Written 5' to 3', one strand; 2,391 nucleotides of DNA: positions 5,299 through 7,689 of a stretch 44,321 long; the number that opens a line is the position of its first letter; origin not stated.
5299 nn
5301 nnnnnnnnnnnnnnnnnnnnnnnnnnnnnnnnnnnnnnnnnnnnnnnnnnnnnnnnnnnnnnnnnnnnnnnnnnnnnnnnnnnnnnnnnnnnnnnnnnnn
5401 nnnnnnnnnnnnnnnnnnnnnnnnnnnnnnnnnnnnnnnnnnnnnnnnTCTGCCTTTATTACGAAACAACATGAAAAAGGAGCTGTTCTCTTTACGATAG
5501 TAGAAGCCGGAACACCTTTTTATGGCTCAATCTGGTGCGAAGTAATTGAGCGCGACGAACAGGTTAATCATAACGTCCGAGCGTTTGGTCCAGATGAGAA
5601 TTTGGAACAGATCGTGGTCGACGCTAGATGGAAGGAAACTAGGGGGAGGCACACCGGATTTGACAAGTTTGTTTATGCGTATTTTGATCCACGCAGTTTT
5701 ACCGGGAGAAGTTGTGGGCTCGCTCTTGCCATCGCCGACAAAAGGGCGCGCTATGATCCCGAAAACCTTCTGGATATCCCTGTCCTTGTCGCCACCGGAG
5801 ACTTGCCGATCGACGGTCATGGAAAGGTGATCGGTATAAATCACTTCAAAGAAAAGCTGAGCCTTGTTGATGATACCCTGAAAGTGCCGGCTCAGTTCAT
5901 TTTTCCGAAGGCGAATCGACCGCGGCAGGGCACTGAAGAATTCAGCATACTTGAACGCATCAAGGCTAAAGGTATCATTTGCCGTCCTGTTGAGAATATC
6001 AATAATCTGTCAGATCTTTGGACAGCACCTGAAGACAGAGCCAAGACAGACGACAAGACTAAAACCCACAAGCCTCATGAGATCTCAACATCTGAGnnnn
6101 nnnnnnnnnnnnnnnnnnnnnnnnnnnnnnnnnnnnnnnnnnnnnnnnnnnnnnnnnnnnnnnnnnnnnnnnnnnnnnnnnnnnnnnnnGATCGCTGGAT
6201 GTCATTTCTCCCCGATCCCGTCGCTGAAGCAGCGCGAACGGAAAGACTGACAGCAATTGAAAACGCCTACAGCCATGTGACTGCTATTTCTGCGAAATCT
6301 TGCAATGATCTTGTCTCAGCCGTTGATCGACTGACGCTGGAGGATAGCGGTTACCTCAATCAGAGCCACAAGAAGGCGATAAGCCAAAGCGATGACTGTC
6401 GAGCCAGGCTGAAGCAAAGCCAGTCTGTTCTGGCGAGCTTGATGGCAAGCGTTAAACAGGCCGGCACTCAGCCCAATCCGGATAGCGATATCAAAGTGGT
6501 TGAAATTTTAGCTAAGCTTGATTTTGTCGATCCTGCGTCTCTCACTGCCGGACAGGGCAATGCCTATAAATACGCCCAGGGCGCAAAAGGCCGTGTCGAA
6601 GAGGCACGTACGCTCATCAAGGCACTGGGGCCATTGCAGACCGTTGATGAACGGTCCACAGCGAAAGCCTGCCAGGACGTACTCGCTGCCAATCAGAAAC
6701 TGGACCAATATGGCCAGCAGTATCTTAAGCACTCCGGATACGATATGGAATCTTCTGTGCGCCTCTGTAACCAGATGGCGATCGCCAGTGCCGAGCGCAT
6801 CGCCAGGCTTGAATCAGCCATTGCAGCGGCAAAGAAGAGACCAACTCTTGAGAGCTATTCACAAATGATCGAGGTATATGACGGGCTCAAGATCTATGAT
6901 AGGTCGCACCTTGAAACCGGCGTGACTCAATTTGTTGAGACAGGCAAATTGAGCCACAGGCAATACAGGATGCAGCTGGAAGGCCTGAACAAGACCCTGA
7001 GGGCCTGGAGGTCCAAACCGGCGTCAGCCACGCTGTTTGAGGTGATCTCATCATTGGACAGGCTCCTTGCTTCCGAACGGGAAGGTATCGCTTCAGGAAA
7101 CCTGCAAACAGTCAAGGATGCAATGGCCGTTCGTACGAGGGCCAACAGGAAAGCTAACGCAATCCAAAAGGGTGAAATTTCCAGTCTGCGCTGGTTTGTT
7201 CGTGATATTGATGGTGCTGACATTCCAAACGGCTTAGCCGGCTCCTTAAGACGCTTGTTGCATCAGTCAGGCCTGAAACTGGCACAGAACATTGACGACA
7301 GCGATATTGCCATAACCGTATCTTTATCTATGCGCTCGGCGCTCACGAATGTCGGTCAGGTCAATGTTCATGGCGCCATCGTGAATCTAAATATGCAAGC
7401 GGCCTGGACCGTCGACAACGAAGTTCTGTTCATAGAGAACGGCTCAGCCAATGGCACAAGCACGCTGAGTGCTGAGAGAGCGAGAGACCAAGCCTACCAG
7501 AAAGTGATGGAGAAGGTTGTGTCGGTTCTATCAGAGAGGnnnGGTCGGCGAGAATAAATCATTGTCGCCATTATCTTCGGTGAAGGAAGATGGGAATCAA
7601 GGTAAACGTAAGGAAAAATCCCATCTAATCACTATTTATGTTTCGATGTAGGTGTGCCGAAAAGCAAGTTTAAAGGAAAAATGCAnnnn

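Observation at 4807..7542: Unusual single-polypeptide architecture: Swt1-like HEPN + Lon(S16)-like protease + transmembrane helix + long helical C-terminal region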

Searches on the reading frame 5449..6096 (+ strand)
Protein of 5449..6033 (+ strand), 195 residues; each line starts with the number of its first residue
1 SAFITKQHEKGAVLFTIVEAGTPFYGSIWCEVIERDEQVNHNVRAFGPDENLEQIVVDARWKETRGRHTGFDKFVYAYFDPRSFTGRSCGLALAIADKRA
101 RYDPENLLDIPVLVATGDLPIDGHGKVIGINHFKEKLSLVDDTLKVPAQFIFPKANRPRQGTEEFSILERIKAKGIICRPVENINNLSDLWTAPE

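Call 22: search_protein_families(library=pfam, proteins=[window:5449-6033:+], max_evalue=10)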
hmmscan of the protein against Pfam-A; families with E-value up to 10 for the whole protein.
seq(195 aa): 0 families

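Call 23: search_solved_structures(query=window:5449-6033:+, max_evalue=10, show_alignments=3)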
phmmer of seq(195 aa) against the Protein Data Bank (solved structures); distinct sequences matched with E-value up to 10: 0.

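Call 36: search_solved_structures(query=A2, max_evalue=10, show_alignments=3)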
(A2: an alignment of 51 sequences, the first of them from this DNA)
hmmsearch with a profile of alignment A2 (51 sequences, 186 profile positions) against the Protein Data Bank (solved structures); distinct sequences matched with E-value up to 10: 21.
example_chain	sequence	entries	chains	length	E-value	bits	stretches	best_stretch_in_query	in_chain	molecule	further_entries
1z0e_A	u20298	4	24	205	7.5e-06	28.8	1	96-181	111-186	Putative protease La homolog type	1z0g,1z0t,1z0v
1z0w_A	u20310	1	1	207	7.9e-06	28.7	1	96-181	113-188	Putative protease La homolog type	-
1z0c_A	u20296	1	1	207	8.2e-06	28.7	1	96-181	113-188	Putative protease La homolog type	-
1z0b_A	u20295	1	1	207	9.3e-06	28.5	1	96-181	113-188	Putative protease La homolog type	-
5e7s_A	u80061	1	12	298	0.001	21.8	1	17-160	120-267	Lon protease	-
4ypm_A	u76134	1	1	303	0.0011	21.8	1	17-160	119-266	Lon protease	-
7qda_A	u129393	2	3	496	0.0016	21.2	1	46-131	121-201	CalpL | SAVED domain-containing protein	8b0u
8b0r_A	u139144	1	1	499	0.0017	21.2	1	46-131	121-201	SMODS-associated and fused to various effectors domain-containing protein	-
8k3y_F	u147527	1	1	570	0.003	20.3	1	17-160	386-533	Lon protease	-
4ypl_A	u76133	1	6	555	0.0031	20.3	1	60-160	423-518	Lon protease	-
7yph_A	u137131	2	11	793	0.0053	19.5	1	61-160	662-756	Lon protease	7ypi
6wqh_A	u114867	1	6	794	0.0053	19.5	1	61-160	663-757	Lon protease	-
7fd4_B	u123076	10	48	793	0.0053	19.5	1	61-160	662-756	Lon protease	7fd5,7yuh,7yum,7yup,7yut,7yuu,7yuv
8k3y_A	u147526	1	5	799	0.0054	19.5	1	61-160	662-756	Lon protease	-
7fid_B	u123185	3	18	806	0.0054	19.5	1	61-160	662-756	Lon protease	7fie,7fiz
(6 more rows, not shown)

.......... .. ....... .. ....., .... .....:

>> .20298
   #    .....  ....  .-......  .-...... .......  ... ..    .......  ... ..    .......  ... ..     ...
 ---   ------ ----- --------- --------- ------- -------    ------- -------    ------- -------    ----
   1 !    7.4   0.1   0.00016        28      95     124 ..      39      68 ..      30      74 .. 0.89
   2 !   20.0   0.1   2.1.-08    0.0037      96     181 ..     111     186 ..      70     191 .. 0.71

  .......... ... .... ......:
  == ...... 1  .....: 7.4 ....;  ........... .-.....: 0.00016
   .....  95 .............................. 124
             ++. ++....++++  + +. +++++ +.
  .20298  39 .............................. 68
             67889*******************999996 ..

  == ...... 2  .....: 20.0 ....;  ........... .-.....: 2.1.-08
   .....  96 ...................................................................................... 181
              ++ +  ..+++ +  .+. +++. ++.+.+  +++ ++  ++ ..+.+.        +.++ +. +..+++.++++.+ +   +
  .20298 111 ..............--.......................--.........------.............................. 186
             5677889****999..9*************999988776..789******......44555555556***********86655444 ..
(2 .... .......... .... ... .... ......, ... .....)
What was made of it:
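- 5485..6033 (+): Lon (S16)-type proteolytic domain (aa 227-409). Predicted catalytic residues are Ser302 (nt 5710-5712) and Lys350 (nt 5854-5856). There is no AAA+ module. Profile against PDB: LonB 1z0e at E=7.5e-6 (call 36).
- On Lon (MEROPS S16) proteolytic domain: K350 aligns with the Lys of GGV.QK in A. fulgidus Lon (call 36). The family profile does hit Lon chains in PDB, at 7.5e-6 to 5e-3 (call 36).
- Closest known: CalpL-CalpT-CalpS. Same: CalpL appears among the PDB hits of the D-domain profile, at E=1.6e-3 (call 36).
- The profile aligns K350 with the catalytic Lys of the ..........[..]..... motif in A. fulgidus Lon (call 36). CalpL is itself among the PDB hits of the D-domain profile, at E=1.6e-3 (call 36).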

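Call 37: find_homologous_proteins(query=A2, max_evalue=0.00001)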
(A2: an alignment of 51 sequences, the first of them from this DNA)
Query A2 (51 sequences) (190 aa, profile of the alignment): 7 proteins with E <= 0.00001 among 6416 candidates.
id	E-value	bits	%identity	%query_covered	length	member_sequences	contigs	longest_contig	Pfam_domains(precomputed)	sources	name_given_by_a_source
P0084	2.1e-47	179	34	62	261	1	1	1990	-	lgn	-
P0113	1.2e-46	177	32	76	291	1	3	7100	-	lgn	-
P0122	4.3e-46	175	30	68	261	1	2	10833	-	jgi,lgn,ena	-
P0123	6.6e-45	171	32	80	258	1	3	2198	-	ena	-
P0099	3.7e-43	165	33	72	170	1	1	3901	-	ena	-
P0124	1.2e-42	164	34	72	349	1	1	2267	-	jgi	-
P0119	9.0e-39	151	35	65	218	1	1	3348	-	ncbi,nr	ncbi:MAG: hypothetical protein HC808_19715 [Candidatus Competibacteraceae bacterium]|nr:hypothetical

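Call 44: predict_structure(alignment_id=A3)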
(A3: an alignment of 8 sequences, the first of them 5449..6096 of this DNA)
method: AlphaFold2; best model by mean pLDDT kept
length: 216 residues; sequences in the alignment: 8
mean_pLDDT: 67.3   pTM: 0.67
mean pLDDT of the five models: 67.3, 67.0, 63.1, 62.2, 59.2
residues with pLDDT >= 90: 55; 70-90: 64; 50-70: 29; < 50: 68
segments of 3 or more residues with pLDDT < 50: 1-8, 36-71, 193-216
pLDDT, mean of each block of 10 residues (from residue 1): 34 85 86 52 39 36 32 66 70 83 64 84 79 94 90 95 96 94 83 47 32 23
secondary structure, 60 per line:
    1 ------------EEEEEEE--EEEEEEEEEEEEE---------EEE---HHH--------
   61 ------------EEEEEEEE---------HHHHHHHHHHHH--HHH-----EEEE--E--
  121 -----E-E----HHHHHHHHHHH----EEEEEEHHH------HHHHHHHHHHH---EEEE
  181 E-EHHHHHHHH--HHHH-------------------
elements in order: E13-19 E22-34 E44-46 E73-80 H90-101 E112-115 H133-143 E148-153 H163-173 E177-181 H184-191 H194-197
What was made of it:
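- On Lon (MEROPS S16) proteolytic domain: AF2 model with core pLDDT of 80-95 (call 44).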

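Call 48: fold_search(model_id=the predicted structure, library=pdb)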
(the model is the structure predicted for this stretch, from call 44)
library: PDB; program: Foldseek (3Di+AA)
matches with E <= 10: 999; with E <= 0.001: 117
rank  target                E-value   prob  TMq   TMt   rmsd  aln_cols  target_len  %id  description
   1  1xhk_B                2.5e-08  1.00  0.53  0.60   6.5       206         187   19  Crystal structure of M. jannaschii Lon proteolytic domain (released 2004-10-05)
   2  5e7s_E                3.6e-08  1.00  0.59  0.46   4.5       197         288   17  Hexameric structure of a LonA protease domain in active state (released 2016-03-16)
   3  5e7s_D                5.0e-08  1.00  0.57  0.44   4.7       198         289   16  Hexameric structure of a LonA protease domain in active state (released 2016-03-16)
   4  6wys_B                6.1e-08  1.00  0.57  0.64   4.6       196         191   15  Lon protease proteolytic domain (released 2021-04-14)
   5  4ypl_F                6.9e-08  1.00  0.56  0.25   4.5       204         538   17  Crystal structure of a hexameric LonA protease bound to three ADPs (released 2016-03-16)
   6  6x27_H                1.1e-07  1.00  0.58  0.64   4.7       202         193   14  Lon protease proteolytic domain complexed with bortezomib (released 2021-04-14)
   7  1xhk_A                1.2e-07  1.00  0.54  0.62   6.2       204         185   19  Crystal structure of M. jannaschii Lon proteolytic domain (released 2004-10-05)
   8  6x1m_B                1.6e-07  1.00  0.59  0.67   4.5       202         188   14  Lon protease proteolytic domain complexed with covalent boronic acid inhibitor (released 2021-04-14)
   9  5lkq_A                1.7e-07  1.00  0.56  0.68   4.6       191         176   14  Protease domain of RadA (released 2017-06-07)
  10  4ypm                  1.7e-07  1.00  0.58  0.45   4.6       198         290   17  Crystal structure of a LonA protease domain in complex with bortezomib (released 2016-03-16)
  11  5lkq_B                2.1e-07  1.00  0.57  0.69   4.6       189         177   14  Protease domain of RadA (released 2017-06-07)
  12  5e7s_L                2.5e-07  1.00  0.59  0.47   4.5       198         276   17  Hexameric structure of a LonA protease domain in active state (released 2016-03-16)
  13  6on2_D                2.7e-07  1.00  0.58  0.26   4.3       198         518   17  Lon Protease from Yersinia pestis with Y2853 substrate (released 2019-05-01)
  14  5e7s_C                2.8e-07  1.00  0.54  0.43   4.9       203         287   16  Hexameric structure of a LonA protease domain in active state (released 2016-03-16)
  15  6x27_I                3.0e-07  1.00  0.58  0.66   4.4       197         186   14  Lon protease proteolytic domain complexed with bortezomib (released 2021-04-14)
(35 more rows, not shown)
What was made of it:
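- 5485..6033 (+): AF2 model (call 44) plus Foldseek: top 50 hits all Lon or RadA protease domains (call 48).
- On Lon (MEROPS S16) proteolytic domain: Foldseek top 50 PDB hits are all Lon or RadA protease domains, E from 2.5e-8, probability 1.0, TM about 0.55-0.64 (call 48).
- RadA protease-like domains are among the Foldseek hits (call 48).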

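Call 58: find_encoding_contigs(protein=P0122, flank=8000, max_places=3)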
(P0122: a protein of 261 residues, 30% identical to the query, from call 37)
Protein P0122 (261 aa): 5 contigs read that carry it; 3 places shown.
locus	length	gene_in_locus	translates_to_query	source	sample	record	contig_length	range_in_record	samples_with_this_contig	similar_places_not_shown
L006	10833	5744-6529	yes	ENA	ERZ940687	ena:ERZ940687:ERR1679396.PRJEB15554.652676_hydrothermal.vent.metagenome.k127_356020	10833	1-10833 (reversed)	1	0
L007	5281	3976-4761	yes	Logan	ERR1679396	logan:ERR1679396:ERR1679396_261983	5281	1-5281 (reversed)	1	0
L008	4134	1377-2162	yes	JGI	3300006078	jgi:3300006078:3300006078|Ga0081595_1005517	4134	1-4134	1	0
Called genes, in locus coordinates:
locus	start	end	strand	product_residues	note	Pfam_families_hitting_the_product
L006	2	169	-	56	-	?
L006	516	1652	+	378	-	-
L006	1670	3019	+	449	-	PF20891:DUF6844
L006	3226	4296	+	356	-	PF03783:CsgG, PF17680:FlgO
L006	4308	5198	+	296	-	-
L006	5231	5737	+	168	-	-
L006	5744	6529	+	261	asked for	-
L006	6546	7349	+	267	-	PF02498:Bro-N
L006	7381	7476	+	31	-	-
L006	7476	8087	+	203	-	-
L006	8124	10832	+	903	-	?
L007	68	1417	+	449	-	PF20891:DUF6844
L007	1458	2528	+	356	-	PF03783:CsgG, PF17680:FlgO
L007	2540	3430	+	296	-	-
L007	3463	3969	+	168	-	-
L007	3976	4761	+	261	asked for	-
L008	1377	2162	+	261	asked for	-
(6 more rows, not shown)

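Call 107: find_related_loci(query=A3, collection=viral_contigs, flank=8000)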
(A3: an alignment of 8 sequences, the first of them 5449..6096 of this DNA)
Query A3 (216 aa) in viral_contigs; peptide patterns used: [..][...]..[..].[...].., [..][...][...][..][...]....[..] (x = any residue, [..] = any of these).
145 stretches matched a pattern, but none encodes a relative of the query by tblastn (E <= 1e-3).
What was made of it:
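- Tried and rejected: No relatives of the short family were found (call 107).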

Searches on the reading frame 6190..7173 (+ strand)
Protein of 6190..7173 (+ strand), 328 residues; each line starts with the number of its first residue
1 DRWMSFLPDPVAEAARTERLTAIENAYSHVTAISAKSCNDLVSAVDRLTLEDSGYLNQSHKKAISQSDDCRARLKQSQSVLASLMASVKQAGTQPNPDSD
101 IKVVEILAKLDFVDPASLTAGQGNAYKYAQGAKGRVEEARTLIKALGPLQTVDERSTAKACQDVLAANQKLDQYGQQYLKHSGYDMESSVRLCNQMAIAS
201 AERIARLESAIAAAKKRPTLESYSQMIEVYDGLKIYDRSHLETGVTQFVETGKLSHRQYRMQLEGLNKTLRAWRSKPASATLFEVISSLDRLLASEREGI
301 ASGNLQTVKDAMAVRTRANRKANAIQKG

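Call 22: search_protein_families(library=pfam, proteins=[window:6190-7173:+], max_evalue=10)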
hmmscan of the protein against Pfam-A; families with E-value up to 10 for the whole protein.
seq(328 aa): 1 family
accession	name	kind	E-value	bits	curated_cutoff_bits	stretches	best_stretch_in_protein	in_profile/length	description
PF25291.1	CGLA_C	-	0.22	12.1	27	1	47-66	19-38/79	Lambda-carrageenase C-terminal domain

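Call 69: search_solved_structures(query=A8, max_evalue=10, show_alignments=1)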
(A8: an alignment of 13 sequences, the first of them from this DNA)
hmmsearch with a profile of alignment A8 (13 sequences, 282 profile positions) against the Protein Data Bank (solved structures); distinct sequences matched with E-value up to 10: 0.
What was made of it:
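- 6283..7143 (+): Predicted periplasmic array of ~4.5 copies of a ~62-aa repeat (aa 493-779). The motif is A..L[T]..D..R ... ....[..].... The Cys499/Cys531 pair is invariant. No PDB or Pfam match (calls 22, 69).
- The periplasmic repeats match nothing known (calls 22, 69).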

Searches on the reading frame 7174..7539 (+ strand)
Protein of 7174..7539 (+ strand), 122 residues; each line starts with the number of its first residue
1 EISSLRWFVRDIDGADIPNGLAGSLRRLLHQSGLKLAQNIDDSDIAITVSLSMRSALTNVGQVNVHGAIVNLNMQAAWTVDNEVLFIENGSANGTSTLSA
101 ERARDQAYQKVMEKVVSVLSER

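Call 22: search_protein_families(library=pfam, proteins=[window:7174-7539:+], max_evalue=10)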
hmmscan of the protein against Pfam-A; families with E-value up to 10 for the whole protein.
seq(122 aa): 0 families
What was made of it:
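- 7183..7530 (+): C-terminal ~115-aa module (aa 793-908) of unknown fold. It is also found at the end of small TM-anchored proteins that carry the same repeats. No Pfam hit (call 22).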
